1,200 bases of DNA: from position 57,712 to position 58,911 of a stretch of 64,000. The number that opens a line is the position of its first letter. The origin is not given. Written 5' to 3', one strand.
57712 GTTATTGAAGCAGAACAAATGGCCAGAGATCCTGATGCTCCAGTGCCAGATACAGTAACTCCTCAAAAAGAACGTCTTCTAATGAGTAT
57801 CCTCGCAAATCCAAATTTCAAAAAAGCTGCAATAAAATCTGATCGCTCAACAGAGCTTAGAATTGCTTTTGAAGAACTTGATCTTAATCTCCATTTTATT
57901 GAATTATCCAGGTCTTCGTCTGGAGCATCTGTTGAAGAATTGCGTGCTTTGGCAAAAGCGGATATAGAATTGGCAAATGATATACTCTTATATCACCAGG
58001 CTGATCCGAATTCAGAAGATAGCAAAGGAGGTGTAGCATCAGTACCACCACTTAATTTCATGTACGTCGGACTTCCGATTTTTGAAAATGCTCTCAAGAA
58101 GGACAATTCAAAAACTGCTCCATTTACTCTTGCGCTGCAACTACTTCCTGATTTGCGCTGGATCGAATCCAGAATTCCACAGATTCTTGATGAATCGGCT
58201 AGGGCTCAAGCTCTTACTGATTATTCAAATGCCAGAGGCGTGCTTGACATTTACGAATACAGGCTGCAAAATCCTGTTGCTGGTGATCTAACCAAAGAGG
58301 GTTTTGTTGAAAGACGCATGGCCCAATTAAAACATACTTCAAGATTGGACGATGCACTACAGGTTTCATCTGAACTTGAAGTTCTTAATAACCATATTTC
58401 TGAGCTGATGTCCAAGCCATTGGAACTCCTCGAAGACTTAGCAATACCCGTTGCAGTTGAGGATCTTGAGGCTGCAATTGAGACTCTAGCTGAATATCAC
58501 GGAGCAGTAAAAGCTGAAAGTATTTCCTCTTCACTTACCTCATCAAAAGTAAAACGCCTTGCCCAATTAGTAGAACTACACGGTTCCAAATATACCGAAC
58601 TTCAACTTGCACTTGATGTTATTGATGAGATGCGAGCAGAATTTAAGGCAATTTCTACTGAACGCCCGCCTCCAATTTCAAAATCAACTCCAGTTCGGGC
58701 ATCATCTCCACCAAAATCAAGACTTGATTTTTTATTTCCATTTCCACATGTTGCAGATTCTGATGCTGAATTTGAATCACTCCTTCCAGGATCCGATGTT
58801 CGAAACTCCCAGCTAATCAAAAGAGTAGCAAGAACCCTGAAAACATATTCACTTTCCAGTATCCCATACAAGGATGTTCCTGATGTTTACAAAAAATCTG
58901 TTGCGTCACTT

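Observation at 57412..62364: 1650-aa protein whose only recognisable part is a C-terminal PP2C phosphatase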

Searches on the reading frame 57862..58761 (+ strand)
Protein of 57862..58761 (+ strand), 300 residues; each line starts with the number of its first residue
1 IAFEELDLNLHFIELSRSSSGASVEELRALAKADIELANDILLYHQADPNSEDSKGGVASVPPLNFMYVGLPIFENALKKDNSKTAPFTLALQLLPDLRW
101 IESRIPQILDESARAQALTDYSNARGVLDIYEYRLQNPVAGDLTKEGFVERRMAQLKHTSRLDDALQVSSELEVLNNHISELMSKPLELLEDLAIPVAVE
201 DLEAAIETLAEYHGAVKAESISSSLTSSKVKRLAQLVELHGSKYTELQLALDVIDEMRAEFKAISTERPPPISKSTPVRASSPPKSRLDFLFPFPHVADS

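Call 30: search_protein_families(library=pfam, proteins=[window:57862-58761:+], max_evalue=10)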
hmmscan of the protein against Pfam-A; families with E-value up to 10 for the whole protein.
window:57862-58761:+ (300 aa): 3 families
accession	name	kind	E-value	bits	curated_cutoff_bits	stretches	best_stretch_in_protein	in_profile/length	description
PF24624.1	Int_N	-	0.11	13.6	27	1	115-160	17-62/100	Phage integrase, N-terminal domain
PF03704.23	BTAD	-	0.33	11.7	22.1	1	198-269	25-93/146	Bacterial transcriptional activator domain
PF16326.10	ABC_tran_CTD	-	0.69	10.6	32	0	150-189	28-67/69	ABC transporter C-terminal domain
